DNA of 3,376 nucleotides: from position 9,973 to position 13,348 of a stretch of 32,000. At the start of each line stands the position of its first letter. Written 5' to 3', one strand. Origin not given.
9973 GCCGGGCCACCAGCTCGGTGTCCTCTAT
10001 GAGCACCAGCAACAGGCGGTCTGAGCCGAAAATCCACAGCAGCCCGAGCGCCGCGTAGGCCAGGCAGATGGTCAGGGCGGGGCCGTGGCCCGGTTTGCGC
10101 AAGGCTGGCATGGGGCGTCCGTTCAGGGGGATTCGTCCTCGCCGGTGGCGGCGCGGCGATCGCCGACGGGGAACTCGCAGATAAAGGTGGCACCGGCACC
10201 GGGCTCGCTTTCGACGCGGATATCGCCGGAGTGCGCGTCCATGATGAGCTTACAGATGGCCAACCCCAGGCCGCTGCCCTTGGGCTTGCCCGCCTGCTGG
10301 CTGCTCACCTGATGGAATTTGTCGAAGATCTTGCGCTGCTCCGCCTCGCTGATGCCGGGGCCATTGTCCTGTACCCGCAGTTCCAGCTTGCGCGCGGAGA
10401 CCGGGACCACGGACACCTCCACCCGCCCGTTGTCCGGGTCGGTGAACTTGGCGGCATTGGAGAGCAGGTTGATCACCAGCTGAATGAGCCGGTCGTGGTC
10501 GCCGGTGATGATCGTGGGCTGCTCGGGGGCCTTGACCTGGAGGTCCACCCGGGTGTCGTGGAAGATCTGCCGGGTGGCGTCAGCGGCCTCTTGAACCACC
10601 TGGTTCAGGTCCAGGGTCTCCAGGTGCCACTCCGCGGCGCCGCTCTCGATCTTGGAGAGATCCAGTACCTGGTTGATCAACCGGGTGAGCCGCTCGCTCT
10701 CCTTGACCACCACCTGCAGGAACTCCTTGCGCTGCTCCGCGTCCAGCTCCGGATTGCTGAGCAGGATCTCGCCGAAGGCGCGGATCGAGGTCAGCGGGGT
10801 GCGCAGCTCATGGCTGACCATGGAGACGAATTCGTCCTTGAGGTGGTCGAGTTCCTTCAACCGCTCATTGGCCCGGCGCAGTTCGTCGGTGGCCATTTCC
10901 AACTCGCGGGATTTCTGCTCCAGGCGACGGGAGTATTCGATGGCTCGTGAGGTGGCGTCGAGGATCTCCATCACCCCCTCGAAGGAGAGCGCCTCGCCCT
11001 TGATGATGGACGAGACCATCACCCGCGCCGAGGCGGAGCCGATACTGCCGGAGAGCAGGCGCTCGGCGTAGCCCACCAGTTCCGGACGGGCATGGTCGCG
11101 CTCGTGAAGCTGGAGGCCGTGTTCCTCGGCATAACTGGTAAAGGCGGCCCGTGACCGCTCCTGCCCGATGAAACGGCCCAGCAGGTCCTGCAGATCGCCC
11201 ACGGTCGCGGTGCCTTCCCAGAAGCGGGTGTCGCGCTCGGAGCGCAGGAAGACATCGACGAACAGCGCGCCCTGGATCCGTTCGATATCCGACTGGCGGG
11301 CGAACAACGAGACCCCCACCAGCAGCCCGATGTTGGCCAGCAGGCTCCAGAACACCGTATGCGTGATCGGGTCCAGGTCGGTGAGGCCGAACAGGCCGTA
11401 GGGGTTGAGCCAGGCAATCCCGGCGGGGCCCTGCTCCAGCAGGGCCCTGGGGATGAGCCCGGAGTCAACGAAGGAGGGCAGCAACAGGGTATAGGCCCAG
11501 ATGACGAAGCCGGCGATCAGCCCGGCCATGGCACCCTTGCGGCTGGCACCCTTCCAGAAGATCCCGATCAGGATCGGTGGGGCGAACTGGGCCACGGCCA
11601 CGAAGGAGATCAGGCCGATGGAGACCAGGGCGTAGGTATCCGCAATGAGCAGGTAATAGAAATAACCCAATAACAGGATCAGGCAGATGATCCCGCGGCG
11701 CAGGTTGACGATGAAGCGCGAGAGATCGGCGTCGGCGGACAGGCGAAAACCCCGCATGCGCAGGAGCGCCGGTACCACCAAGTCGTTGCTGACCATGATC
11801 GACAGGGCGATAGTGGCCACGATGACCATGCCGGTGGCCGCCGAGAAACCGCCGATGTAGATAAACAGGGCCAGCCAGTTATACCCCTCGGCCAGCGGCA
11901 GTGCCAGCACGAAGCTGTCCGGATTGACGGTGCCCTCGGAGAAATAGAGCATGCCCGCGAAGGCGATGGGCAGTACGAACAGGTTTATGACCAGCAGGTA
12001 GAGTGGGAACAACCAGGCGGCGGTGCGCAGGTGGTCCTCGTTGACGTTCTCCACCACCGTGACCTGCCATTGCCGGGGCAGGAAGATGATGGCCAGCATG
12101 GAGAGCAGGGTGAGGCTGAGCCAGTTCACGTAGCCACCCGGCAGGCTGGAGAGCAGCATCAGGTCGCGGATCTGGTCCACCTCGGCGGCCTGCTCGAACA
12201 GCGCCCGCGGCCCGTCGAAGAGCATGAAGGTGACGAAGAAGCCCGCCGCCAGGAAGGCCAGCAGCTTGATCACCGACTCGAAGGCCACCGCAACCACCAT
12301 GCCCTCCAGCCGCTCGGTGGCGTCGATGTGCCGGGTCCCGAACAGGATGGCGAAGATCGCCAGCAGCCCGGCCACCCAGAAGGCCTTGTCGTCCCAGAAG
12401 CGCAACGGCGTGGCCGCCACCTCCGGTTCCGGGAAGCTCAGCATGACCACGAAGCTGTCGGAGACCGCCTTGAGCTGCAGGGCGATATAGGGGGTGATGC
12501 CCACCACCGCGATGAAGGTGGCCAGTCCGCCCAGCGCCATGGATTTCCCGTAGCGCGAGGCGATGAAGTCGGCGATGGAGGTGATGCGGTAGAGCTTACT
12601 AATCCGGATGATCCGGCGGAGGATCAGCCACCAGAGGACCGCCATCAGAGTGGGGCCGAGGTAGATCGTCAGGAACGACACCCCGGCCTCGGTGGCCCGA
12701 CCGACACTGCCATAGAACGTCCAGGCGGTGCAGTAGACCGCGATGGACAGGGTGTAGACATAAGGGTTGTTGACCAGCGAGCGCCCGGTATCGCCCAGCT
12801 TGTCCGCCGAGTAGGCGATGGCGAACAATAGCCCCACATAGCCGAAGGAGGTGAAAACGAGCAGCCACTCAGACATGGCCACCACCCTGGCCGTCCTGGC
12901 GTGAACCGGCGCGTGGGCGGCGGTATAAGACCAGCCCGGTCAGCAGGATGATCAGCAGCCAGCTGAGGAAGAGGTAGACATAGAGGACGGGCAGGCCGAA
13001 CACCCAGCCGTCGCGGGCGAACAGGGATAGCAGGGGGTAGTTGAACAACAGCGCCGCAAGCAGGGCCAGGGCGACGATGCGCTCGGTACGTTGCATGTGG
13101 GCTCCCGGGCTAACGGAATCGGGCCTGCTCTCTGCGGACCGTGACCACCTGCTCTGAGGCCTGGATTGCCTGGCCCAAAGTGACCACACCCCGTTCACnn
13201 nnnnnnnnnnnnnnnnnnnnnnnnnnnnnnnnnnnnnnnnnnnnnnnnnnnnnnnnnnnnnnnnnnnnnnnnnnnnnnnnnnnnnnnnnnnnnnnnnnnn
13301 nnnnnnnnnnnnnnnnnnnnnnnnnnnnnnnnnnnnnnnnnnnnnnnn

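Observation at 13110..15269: Membrane sensor in which a dead histidine-kinase core (His to Glu) is fused to an intact DEDDh exonuclease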

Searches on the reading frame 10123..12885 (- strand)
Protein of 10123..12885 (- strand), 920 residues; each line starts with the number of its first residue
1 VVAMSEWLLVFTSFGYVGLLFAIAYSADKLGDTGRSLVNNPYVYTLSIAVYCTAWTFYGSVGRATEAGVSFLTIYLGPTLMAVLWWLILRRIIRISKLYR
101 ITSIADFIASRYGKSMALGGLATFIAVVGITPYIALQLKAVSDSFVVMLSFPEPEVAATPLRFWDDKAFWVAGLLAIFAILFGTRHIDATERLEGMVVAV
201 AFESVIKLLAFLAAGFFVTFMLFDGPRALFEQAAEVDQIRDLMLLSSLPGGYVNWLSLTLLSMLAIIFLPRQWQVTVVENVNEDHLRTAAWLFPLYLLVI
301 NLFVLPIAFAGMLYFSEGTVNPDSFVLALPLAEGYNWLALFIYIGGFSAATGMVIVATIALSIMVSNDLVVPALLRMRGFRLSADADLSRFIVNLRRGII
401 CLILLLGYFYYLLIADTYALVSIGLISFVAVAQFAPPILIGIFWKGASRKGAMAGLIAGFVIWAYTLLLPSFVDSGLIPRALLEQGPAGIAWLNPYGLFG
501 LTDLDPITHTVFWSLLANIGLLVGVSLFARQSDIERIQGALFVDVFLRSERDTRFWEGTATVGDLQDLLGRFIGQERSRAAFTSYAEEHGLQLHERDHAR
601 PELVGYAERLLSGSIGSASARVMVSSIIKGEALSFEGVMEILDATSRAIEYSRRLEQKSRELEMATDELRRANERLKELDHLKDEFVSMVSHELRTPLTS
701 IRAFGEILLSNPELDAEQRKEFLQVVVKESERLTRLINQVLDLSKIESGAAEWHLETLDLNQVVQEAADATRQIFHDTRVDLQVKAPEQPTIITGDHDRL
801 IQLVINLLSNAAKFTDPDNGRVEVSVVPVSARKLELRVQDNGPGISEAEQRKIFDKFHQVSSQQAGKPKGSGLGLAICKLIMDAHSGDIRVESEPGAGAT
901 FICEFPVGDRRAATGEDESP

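Call 3: search_protein_families(library=pfam, proteins=[window:10123-12885:-], max_evalue=1)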
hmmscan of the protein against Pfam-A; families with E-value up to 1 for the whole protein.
window:10123-12885:- (920 aa): 6 families
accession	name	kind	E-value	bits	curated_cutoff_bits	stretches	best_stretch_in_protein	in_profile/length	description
PF02518.31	HATPase_c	-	1.2e-28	100.2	26.4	1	795-907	1-109/111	Histidine kinase-, DNA gyrase B-, and HSP90-like ATPase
PF00512.31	HisKA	-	9.6e-21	74.1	26.9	1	683-749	2-66/66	His Kinase A (phospho-acceptor) domain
PF00474.23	SSF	-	0.00034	20.1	22.8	1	34-139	5-106/406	Sodium:solute symporter family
PF13581.12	HATPase_c_2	-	0.0012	19.3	27.4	1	808-885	40-112/127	Histidine kinase-like ATPase domain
PF13589.12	HATPase_c_3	-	0.0044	17.5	25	1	815-878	15-82/137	Histidine kinase-, DNA gyrase B-, and HSP90-like ATPase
PF07194.16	P2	-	0.16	12.5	23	1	699-748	24-76/81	P2 response regulator binding domain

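Call 4: search_protein_families(library=ncbifam, proteins=[window:10123-12885:-], max_evalue=1)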
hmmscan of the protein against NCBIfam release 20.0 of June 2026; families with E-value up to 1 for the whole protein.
window:10123-12885:- (920 aa): 89 families (the best 25 are shown)
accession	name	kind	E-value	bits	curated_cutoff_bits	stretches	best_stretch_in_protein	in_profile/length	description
NF046044.1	PnpS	equivalog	4.7e-67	226.7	400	1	675-906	162-390/390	two-component system histidine kinase PnpS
TIGR02966.1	phoR_proteo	equivalog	5.2e-57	193.3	334.2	1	674-905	105-333/333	phosphate regulon sensor histidine kinase PhoR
NF033092.0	HK_WalK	equivalog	6.6e-56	190.1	725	1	679-906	368-593/594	cell wall metabolism sensor histidine kinase WalK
NF047874.1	MASE3_PAS_HK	subfamily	4.3e-51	174.5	560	1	667-908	382-626/655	MASE3 domain-containing sensor histidine kinase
TIGR02956.1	TMAO_torS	equivalog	1.8e-47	162.1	676.5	1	655-912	436-687/967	TMAO reductase system sensor histidine kinase/response regulator TorS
NF041735.1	hist_kin_RppB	equivalog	4.4e-47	160.9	400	1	685-906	218-438/438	two-component system sensor histidine kinase RppB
NF045911.1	TCSHisKinNblS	equivalog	4.6e-47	160.7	1000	1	675-905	380-618/621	two-component system sensor histidine kinase NblS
NF040691.1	MtrAB_MtrB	equivalog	3.2e-46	158.4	450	1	664-906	252-491/507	MtrAB system histidine kinase MtrB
NF006800.0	PRK09303.1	equivalog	1.7e-45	155.6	342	1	654-909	122-379/383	histidine kinase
NF038297.2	hybrid_HK_HrmK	equivalog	2.8e-45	155.1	725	1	657-912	209-462/607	hybrid histidine kinase/response regulator HrmK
NF008312.0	PRK11100.1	equivalog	3.5e-45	154.7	356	1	656-900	230-467/477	two-component system sensor histidine kinase CreC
NF008302.0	PRK11091.1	equivalog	1.5e-43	149.1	838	1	668-907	268-505/779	aerobic respiration two-component sensor histidine kinase ArcB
NF041947.1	LuxQ_Vibrio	equivalog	1.5e-43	148.8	1200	1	670-913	459-702/843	quorum-sensing autoinducer 2 sensor kinase/phosphatase LuxQ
NF008468.0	PRK11360.1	equivalog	2.6e-43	148.3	646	1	673-909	384-610/616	two-component system sensor histidine kinase AtoS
NF047465.1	hybrid_HK_LvrA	exception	6.7e-43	146.8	1200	1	654-907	173-422/819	hybrid histidine kinase/response regulator LvrA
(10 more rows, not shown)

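Call 66: search_solved_structures(query=window:10123-12885:-, max_evalue=1e-8)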
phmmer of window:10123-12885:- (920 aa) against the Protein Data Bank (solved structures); distinct sequences matched with E-value up to 1e-8: 55.
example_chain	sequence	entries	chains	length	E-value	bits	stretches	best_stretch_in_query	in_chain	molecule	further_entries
10ed_A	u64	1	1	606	6.7e-76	259.3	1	9-472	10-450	histidine kinase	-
2c2a_A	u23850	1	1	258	4.2e-41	144.2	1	672-910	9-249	SENSOR HISTIDINE KINASE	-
5uht_A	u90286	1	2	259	4.2e-41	144.1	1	672-910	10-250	Sensor histidine kinase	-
3dge_A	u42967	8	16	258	4.4e-41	144.1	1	672-910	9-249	Sensor protein | Histidine kinase | Sensor histidine kinase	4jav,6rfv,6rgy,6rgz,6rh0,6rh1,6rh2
6azr_A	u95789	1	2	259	2.1e-40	141.9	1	672-910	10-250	Sensor histidine kinase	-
4jas_A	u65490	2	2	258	4.5e-40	140.7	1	672-910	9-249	Histidine kinase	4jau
6rh7_A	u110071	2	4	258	1.1e-39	139.5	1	672-910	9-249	Sensor histidine kinase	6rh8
7z8n_A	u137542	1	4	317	1.7e-35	125.6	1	648-902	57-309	Histidine kinase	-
6paj_A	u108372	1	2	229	1.4e-33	119.2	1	679-906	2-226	Sensor protein SrrB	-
4u7n_A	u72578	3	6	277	2e-31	112.1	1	674-907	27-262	Histidine protein kinase sensor protein | Histidine kinase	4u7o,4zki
5c93_A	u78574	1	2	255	2.5e-31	111.8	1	677-907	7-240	Histidine kinase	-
4i5s_A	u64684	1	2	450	2.9e-30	108.3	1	671-913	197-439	Putative histidine kinase CovS; VicK-like protein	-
4q20_A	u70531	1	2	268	5.5e-30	107.4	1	669-910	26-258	Sensor protein DivL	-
6lgq_C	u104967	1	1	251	4.7e-28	101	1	678-906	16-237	Histidine kinase KdpD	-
6dk8_A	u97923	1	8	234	4e-26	94.6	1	685-908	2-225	RetS (Regulator of Exopolysaccharide and Type III Secretion)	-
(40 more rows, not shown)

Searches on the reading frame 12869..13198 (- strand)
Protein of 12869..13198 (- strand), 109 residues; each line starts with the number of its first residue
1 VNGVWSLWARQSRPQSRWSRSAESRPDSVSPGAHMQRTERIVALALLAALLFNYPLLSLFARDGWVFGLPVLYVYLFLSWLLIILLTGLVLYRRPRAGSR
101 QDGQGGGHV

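Call 3: search_protein_families(library=pfam, proteins=[window:12869-13198:-], max_evalue=1)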
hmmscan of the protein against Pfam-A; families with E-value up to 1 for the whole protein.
window:12869-13198:- (109 aa): 0 families

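Call 4: search_protein_families(library=ncbifam, proteins=[window:12869-13198:-], max_evalue=1)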
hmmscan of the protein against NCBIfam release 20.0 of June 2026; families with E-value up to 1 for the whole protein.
window:12869-13198:- (109 aa): 0 families
